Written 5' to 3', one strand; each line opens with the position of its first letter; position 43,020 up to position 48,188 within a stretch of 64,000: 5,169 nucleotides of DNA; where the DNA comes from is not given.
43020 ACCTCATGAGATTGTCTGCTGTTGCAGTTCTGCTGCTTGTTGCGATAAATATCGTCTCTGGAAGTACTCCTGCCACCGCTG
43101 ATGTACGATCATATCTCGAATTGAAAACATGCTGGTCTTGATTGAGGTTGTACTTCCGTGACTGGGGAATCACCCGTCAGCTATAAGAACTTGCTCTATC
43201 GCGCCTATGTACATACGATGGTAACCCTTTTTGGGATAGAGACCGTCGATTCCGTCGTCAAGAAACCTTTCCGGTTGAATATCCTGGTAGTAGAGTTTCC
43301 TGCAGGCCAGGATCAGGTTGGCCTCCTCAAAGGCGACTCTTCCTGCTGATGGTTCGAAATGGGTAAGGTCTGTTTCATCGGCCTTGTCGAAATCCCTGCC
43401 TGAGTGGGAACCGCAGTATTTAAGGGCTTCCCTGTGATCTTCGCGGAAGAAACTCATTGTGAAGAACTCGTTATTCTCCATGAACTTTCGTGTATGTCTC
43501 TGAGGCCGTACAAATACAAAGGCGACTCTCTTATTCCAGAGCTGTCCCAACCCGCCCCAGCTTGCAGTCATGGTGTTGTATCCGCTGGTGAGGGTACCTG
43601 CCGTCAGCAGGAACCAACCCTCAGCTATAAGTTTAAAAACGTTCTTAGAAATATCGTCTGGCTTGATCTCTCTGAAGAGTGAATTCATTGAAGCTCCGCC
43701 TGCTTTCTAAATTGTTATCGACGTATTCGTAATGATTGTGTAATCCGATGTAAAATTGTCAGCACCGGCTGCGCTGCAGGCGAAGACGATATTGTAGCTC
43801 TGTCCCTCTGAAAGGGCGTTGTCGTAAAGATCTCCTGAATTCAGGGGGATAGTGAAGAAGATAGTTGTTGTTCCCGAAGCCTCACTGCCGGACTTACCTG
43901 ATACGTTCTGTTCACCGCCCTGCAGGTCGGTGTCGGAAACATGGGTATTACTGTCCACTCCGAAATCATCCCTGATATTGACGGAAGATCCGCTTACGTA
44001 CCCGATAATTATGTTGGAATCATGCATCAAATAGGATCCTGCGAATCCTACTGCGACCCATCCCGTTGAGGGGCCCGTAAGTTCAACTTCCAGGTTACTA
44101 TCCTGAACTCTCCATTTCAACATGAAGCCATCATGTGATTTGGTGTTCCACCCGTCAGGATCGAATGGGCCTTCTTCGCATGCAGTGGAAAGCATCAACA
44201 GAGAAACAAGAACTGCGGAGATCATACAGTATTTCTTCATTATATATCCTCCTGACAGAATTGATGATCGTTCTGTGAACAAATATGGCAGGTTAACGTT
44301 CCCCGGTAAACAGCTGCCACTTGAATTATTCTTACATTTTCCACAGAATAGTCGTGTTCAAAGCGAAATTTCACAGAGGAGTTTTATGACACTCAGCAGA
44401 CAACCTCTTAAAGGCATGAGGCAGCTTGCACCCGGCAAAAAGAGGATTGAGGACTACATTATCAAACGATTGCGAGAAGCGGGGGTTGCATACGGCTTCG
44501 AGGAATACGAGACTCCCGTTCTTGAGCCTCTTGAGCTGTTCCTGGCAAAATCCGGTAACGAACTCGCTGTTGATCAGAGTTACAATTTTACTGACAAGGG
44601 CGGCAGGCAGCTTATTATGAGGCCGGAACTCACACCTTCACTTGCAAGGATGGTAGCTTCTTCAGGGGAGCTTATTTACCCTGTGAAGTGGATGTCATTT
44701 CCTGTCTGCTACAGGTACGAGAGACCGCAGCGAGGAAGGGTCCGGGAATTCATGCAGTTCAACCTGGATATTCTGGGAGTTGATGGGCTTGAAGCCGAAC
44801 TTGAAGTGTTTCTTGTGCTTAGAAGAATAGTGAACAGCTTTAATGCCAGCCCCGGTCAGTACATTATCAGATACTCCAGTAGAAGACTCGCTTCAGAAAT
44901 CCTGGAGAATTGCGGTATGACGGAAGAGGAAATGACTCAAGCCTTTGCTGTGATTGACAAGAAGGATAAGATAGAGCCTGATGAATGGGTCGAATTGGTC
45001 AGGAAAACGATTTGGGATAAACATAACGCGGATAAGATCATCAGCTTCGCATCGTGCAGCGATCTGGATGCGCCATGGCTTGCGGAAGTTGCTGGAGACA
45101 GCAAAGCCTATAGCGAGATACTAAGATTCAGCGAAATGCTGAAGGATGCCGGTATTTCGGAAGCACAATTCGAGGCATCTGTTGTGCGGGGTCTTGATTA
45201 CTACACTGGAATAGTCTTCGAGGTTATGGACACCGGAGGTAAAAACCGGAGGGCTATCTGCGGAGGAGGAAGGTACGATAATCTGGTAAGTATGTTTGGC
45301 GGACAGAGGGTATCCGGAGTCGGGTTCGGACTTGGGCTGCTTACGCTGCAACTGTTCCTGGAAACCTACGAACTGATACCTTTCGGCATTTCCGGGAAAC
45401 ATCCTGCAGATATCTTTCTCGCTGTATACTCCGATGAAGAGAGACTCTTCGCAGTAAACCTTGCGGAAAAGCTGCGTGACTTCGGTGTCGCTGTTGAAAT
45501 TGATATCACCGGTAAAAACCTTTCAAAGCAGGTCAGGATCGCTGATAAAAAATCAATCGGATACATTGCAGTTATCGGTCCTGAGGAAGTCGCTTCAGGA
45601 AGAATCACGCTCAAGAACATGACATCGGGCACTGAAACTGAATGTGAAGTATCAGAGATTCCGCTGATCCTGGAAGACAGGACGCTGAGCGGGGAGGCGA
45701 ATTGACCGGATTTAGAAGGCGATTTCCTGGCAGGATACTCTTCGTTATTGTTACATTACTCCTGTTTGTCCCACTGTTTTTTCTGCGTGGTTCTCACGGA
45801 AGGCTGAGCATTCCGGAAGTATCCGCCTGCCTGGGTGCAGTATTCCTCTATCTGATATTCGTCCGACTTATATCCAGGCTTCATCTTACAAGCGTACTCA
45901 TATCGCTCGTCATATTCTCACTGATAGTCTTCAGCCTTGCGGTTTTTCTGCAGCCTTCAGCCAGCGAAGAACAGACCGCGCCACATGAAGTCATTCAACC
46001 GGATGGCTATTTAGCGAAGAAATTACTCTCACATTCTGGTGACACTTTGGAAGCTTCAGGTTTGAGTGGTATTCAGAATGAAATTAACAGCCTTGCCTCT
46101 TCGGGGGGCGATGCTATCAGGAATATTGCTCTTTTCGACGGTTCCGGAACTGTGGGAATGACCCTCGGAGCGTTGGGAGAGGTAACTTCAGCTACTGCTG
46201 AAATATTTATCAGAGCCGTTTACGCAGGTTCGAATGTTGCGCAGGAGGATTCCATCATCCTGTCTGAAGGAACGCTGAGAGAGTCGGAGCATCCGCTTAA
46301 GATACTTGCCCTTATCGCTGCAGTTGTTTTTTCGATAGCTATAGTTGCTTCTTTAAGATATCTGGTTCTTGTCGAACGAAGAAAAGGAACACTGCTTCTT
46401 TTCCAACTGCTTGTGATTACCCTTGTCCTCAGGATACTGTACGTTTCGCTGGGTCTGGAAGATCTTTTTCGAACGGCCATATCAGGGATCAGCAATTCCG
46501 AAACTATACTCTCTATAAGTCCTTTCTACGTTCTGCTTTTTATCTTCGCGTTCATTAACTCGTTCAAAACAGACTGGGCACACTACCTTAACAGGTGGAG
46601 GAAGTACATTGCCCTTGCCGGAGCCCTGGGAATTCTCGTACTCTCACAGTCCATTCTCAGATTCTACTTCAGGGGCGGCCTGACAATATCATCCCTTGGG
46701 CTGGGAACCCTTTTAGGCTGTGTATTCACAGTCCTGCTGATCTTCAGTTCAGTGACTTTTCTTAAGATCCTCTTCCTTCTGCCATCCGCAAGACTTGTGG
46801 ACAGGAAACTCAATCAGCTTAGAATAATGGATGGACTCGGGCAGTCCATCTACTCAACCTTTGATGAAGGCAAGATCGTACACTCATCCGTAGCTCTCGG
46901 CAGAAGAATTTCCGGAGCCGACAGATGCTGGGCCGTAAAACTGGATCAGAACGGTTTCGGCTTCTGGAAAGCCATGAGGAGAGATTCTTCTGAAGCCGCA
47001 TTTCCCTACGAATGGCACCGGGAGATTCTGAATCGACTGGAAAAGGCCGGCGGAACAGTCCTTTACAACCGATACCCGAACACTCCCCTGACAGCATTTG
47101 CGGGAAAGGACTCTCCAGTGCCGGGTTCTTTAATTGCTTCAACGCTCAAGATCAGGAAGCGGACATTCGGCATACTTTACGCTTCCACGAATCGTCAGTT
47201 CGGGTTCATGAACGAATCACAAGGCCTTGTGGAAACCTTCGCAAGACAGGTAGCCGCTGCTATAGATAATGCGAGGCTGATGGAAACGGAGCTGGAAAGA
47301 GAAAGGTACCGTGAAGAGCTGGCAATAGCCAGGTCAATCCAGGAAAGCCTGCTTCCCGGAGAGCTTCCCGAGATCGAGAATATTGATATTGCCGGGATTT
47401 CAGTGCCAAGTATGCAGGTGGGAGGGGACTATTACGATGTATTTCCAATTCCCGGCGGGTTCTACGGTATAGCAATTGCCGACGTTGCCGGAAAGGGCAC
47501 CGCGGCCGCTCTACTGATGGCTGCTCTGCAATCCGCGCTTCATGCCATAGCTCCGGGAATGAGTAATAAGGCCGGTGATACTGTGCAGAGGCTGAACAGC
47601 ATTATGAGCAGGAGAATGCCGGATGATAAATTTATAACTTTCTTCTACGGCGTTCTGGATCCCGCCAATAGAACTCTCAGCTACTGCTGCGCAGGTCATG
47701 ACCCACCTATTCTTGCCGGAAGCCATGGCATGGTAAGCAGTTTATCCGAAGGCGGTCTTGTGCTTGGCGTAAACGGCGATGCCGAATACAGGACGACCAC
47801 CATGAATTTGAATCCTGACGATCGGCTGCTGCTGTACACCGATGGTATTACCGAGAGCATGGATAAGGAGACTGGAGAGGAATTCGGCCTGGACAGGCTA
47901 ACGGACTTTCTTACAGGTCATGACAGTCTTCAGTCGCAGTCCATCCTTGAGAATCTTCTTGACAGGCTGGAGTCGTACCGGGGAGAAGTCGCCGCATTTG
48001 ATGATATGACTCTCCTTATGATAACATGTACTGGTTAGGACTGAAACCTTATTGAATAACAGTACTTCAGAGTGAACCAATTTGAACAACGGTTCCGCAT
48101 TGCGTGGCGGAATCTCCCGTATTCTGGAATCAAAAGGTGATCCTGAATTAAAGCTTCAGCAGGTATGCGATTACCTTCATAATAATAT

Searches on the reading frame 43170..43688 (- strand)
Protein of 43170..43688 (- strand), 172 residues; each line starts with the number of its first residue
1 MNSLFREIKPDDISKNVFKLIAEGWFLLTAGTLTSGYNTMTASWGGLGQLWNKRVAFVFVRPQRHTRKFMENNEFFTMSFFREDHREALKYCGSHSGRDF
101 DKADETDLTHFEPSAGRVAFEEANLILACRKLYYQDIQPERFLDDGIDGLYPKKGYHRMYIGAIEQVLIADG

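Call 50: search_protein_families(library=pfam, proteins=[window:43170-43688:-], max_evalue=0.00001)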
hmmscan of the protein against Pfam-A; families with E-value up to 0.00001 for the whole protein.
window:43170-43688:- (172 aa): 1 family
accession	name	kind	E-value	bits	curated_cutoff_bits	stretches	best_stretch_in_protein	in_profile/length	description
PF01613.24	Flavin_Reduct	-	1.3e-08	35.5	27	1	21-168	4-132/153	Flavin reductase like domain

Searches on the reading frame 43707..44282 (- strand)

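Call 50: search_protein_families(library=pfam, proteins=[window:43707-44282:-], max_evalue=0.00001)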
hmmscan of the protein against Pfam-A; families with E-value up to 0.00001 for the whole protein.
window:43707-44282:- (191 aa): 1 family
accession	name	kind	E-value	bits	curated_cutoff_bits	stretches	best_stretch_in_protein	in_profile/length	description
PF03351.22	DOMON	-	1.1e-18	68.1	32.7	1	51-168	3-122/124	DOMON domain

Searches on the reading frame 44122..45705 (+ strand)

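Call 50: search_protein_families(library=pfam, proteins=[window:44122-45705:+], max_evalue=0.00001)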
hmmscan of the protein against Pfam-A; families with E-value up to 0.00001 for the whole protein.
window:44122-45705:+ (527 aa): 3 families
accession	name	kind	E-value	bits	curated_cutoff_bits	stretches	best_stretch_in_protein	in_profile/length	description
PF13393.11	tRNA-synt_His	-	2.8e-38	132.3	25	1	98-406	1-305/308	Histidyl-tRNA synthetase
PF03129.25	HGTP_anticodon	-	4.6e-13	49.6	21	1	443-515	17-89/94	Anticodon binding domain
PF00587.30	tRNA-synt_2b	-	4.3e-08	33.9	29.3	1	154-395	1-148/179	tRNA synthetase class II core domain (G, H, P, S and T)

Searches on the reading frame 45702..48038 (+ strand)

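Call 50: search_protein_families(library=pfam, proteins=[window:45702-48038:+], max_evalue=0.00001)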
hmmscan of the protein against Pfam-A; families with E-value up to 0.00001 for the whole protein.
window:45702-48038:+ (778 aa): 1 family
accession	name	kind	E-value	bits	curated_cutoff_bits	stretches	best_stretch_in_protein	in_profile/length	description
PF07228.17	SpoIIE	-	7.5e-48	163.5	25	1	585-775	2-190/192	Stage II sporulation protein E (SpoIIE)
